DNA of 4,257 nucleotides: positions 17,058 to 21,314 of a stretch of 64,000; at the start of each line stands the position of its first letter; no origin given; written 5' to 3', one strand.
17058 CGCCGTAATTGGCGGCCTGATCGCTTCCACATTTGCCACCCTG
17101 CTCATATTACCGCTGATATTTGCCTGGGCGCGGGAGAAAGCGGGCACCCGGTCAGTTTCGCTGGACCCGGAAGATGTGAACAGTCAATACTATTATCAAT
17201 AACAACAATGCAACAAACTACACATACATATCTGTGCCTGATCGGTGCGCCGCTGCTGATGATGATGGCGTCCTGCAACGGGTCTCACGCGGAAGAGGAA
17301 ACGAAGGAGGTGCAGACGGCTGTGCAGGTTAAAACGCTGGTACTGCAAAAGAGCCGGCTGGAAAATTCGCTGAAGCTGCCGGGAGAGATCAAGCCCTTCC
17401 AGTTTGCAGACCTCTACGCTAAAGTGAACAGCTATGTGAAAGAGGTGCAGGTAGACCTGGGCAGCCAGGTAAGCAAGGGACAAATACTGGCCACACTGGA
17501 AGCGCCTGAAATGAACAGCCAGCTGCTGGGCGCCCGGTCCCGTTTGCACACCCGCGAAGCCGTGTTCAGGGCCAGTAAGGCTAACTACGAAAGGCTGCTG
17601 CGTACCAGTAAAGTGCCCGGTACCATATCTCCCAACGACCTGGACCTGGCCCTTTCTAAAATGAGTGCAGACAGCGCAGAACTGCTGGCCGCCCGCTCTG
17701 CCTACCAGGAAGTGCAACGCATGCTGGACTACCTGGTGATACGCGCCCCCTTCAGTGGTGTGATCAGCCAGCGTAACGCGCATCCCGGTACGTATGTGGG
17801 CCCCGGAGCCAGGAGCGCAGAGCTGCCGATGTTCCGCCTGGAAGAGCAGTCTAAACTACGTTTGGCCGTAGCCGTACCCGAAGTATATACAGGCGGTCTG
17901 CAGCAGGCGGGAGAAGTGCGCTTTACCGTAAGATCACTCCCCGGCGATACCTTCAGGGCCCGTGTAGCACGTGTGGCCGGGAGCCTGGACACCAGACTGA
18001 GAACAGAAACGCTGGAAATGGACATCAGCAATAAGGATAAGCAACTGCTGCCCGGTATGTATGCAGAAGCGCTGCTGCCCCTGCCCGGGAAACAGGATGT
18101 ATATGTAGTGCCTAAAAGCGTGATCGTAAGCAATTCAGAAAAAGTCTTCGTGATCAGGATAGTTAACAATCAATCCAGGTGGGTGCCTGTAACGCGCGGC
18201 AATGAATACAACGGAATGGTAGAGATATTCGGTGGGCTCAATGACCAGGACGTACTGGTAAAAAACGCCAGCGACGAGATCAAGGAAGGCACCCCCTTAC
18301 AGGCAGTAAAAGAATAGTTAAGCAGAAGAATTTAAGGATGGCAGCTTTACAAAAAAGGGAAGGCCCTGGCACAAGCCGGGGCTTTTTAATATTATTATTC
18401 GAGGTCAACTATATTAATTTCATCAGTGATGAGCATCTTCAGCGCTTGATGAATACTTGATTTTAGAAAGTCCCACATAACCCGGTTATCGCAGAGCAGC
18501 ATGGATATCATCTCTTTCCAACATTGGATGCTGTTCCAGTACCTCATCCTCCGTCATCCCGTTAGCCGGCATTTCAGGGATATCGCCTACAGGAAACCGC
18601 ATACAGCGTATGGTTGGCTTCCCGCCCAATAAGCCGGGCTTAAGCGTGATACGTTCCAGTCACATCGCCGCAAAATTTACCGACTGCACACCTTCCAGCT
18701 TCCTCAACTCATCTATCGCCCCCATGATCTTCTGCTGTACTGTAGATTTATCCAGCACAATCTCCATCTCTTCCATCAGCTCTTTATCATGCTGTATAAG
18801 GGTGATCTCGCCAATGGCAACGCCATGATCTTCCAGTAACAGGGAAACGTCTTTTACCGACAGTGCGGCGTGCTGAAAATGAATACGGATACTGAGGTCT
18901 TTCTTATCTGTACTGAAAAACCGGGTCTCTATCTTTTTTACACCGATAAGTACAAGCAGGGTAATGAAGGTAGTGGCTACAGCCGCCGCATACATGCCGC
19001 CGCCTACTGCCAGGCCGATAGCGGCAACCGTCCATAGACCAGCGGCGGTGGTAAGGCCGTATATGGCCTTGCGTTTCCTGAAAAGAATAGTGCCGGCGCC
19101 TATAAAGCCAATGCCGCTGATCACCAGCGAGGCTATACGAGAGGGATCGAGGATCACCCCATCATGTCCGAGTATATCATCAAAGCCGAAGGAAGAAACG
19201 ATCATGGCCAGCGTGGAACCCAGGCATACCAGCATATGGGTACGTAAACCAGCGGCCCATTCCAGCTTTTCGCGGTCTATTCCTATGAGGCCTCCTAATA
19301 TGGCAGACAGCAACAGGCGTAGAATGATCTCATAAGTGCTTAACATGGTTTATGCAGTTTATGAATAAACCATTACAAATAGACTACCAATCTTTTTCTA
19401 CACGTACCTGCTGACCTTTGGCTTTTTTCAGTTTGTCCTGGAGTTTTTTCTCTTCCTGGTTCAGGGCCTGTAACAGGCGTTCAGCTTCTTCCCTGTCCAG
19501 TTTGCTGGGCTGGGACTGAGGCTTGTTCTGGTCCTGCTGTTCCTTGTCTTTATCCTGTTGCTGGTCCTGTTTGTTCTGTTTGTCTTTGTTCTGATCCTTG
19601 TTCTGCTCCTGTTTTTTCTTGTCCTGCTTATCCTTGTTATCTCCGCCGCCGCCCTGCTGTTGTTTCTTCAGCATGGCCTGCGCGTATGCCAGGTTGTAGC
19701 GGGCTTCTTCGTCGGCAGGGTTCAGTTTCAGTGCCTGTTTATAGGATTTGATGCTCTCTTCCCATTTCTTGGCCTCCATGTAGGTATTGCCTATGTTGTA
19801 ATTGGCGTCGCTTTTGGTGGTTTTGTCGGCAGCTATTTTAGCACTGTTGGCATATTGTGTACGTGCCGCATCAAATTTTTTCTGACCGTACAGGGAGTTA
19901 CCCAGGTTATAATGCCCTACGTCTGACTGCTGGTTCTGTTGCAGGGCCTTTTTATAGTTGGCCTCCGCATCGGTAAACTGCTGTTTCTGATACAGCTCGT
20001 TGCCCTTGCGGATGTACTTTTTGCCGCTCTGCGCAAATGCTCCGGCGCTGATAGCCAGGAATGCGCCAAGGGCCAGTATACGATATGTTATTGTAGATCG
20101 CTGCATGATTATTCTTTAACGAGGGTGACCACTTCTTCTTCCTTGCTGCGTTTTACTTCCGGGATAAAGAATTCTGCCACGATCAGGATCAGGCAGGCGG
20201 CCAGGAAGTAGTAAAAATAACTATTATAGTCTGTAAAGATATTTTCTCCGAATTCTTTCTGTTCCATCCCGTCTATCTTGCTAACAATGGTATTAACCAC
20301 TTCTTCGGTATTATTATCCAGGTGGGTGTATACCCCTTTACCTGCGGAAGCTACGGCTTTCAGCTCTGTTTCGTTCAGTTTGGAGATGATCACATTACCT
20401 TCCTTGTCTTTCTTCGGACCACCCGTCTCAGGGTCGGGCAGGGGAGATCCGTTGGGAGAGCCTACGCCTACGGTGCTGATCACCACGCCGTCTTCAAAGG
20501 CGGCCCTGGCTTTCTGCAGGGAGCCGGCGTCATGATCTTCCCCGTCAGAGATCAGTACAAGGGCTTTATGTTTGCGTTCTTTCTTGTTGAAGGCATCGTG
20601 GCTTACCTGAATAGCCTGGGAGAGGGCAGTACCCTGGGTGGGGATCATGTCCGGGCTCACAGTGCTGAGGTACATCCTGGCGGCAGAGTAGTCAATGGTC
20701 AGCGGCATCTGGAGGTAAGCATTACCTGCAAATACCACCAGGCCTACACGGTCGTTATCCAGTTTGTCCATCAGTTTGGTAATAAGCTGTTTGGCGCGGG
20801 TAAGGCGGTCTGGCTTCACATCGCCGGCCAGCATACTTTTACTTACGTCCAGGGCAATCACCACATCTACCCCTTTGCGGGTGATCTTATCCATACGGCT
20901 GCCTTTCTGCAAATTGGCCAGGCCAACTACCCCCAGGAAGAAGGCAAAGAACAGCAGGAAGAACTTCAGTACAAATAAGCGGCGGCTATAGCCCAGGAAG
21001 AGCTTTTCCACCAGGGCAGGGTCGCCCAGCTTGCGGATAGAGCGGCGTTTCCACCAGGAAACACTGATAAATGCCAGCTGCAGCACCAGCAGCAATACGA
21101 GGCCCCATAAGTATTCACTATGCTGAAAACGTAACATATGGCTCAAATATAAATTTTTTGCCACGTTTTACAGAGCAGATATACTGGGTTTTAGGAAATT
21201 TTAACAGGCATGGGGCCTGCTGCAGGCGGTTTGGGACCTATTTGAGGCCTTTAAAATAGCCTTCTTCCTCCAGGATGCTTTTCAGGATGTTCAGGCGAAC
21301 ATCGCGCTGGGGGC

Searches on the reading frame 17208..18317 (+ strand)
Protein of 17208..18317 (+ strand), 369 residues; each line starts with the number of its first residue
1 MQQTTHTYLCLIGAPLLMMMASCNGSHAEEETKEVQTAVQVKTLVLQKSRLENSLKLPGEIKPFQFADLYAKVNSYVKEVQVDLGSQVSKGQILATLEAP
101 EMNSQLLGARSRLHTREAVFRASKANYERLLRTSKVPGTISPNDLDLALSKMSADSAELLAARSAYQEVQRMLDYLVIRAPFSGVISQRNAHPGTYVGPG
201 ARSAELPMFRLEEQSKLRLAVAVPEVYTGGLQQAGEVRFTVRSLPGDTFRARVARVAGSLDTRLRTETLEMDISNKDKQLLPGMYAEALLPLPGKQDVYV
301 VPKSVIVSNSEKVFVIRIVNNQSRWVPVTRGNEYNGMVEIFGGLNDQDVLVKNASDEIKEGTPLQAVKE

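Call 14: search_protein_families(library=pfam, proteins=[window:17208-18317:+], max_evalue=0.001)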
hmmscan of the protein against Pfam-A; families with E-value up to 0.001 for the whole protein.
window:17208-18317:+ (369 aa): 2 families
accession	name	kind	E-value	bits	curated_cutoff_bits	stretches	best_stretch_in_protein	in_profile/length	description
PF16576.10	HlyD_D23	-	1.8e-24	86.7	30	1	52-286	3-214/214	Barrel-sandwich domain of CusB or HlyD membrane-fusion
PF13437.12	HlyD_3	-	6e-13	49.9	22.2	1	177-283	1-106/106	HlyD family secretion protein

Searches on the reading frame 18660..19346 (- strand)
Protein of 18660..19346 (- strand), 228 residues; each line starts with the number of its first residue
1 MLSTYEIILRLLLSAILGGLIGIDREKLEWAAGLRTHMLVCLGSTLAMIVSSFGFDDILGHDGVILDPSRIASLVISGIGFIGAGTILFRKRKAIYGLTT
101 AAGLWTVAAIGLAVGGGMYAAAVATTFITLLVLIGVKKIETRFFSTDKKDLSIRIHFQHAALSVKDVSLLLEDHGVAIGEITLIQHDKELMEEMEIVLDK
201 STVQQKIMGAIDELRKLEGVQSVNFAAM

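Call 14: search_protein_families(library=pfam, proteins=[window:18660-19346:-], max_evalue=0.001)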
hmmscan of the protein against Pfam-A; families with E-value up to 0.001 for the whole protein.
window:18660-19346:- (228 aa): 1 family
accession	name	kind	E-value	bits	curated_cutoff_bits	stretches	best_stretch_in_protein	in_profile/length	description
PF02308.21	MgtC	-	6.1e-38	130.3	31.4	1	11-141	1-120/121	MgtC family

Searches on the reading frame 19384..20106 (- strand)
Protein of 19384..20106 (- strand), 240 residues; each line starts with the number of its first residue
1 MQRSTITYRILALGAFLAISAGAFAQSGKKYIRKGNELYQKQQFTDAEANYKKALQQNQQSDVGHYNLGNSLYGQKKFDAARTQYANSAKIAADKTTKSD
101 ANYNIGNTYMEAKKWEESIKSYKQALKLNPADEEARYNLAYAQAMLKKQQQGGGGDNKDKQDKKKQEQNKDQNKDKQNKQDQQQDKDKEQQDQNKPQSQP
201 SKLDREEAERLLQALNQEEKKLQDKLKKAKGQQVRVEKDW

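Call 14: search_protein_families(library=pfam, proteins=[window:19384-20106:-], max_evalue=0.001)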
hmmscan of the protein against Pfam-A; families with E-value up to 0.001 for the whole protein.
window:19384-20106:- (240 aa): 12 families
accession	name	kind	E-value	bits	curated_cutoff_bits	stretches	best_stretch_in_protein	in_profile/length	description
PF13414.12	TPR_11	-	1.2e-19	70.1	26.8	2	106-145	1-40/42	TPR repeat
PF00515.34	TPR_1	-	4.4e-18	64.7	27.8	2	100-130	2-32/34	Tetratricopeptide repeat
PF07719.23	TPR_2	-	6.5e-16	57.5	27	1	100-131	2-33/34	Tetratricopeptide repeat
PF13432.12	TPR_16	-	3.9e-14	53.2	32.7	2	33-93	2-61/65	Tetratricopeptide repeat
PF13424.12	TPR_12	-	1.6e-10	41.5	30.1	1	66-128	7-74/77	Tetratricopeptide repeat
PF14559.12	TPR_19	-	1.6e-09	38.4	25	2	38-87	1-50/68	Tetratricopeptide repeat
PF13431.12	TPR_17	-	4.1e-09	36.5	24.4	1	122-150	2-30/34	Tetratricopeptide repeat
PF13181.12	TPR_8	-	8.9e-09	35.3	25.7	1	100-132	2-34/34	Tetratricopeptide repeat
PF13428.12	TPR_14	-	6e-07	30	23.5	1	103-141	5-43/44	Tetratricopeptide repeat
PF24575.1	TPR_Slam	-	1.9e-05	25.4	35.2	0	38-84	57-103/104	Surface lipoprotein assembly modifier, N-terminal TPR repeats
PF13374.12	TPR_10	-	1.9e-05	25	27.5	0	104-128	7-31/42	Tetratricopeptide repeat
PF13174.12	TPR_6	-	0.0009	20.2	26.3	0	100-130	1-31/33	Tetratricopeptide repeat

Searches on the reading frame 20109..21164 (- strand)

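Call 14: search_protein_families(library=pfam, proteins=[window:20109-21164:-], max_evalue=0.001)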
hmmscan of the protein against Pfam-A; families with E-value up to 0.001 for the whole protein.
window:20109-21164:- (351 aa): 3 families
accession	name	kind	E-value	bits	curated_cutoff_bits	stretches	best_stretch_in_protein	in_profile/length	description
PF13519.12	VWA_2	-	2.9e-21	76.5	27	1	101-209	1-107/107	von Willebrand factor type A domain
PF00092.34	VWA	-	2.3e-18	67.5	23.8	1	100-238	1-143/174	von Willebrand factor type A domain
PF01882.25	DUF58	-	0.00014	21.5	23.4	1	98-243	35-177/216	Protein of unknown function DUF58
